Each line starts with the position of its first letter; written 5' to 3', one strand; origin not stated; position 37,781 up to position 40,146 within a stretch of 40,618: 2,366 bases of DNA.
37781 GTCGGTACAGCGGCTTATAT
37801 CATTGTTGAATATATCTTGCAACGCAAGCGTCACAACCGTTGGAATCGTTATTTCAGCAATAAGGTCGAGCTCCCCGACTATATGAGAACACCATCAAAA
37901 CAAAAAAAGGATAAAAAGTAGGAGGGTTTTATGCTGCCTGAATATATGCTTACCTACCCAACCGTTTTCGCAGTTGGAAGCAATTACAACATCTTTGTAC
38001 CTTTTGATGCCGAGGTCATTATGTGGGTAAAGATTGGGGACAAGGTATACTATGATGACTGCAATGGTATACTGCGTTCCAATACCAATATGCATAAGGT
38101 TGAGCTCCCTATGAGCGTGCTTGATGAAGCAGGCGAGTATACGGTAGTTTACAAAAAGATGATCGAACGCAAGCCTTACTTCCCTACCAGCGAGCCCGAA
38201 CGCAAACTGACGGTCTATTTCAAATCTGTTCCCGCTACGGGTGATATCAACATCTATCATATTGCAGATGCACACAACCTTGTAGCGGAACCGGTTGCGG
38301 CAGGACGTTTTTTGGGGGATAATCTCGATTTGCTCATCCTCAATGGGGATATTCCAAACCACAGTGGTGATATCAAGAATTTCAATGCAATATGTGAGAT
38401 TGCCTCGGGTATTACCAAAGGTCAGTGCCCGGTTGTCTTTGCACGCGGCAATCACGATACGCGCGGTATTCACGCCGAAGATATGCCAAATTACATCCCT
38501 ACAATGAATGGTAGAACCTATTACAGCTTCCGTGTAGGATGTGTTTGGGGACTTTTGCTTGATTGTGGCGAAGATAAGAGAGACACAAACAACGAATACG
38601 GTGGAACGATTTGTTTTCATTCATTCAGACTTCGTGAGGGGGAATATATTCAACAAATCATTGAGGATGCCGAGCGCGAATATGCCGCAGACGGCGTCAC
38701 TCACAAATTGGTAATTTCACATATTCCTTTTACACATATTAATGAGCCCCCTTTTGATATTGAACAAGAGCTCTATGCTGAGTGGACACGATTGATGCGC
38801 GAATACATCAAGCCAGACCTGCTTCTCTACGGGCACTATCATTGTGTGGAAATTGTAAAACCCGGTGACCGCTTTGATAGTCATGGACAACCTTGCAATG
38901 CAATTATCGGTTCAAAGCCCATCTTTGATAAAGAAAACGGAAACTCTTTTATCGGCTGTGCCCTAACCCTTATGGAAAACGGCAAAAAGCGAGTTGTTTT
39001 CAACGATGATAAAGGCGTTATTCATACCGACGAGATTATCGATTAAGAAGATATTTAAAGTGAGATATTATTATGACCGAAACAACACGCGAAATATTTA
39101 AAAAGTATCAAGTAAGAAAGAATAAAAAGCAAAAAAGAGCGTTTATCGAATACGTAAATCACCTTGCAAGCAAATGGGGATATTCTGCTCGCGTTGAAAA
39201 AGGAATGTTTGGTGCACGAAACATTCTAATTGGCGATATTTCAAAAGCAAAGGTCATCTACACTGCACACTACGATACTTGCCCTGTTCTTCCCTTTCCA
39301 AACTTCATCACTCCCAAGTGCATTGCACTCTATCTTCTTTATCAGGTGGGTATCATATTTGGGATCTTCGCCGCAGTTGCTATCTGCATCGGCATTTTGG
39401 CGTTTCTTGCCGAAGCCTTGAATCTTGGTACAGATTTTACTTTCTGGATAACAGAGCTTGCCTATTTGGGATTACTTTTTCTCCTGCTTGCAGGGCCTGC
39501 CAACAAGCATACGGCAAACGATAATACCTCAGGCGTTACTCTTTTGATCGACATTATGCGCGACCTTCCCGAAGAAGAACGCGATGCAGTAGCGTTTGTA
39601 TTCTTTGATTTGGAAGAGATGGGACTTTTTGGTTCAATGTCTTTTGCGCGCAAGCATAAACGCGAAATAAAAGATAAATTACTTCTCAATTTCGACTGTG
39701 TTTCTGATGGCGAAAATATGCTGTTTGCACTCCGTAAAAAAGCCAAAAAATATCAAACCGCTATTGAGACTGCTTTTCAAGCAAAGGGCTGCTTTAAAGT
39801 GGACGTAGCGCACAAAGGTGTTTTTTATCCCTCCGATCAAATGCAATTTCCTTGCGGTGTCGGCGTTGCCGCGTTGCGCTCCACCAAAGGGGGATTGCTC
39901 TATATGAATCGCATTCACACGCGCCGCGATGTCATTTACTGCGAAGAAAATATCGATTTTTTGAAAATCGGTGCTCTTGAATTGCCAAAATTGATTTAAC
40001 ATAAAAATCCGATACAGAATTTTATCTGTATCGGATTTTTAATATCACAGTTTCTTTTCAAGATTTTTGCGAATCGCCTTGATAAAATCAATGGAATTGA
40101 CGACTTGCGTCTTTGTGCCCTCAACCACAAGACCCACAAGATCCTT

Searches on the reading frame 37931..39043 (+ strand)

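Call 95: search_protein_families(library=pfam, proteins=[window:37931-39043:+], max_evalue=0.00001)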
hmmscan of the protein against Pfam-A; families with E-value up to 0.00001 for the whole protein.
window:37931-39043:+ (371 aa): 1 family
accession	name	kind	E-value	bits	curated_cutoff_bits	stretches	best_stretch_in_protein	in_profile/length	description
PF00149.33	Metallophos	-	1.3e-10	42.5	21.5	1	107-305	2-190/191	Calcineurin-like phosphoesterase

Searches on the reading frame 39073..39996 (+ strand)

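Call 95: search_protein_families(library=pfam, proteins=[window:39073-39996:+], max_evalue=0.00001)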
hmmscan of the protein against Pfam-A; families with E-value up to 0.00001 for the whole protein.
window:39073-39996:+ (308 aa): 1 family
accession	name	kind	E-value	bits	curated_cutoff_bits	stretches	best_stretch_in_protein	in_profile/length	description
PF04389.22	Peptidase_M28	-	6.1e-16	59.2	21.3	1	147-288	29-174/193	Peptidase family M28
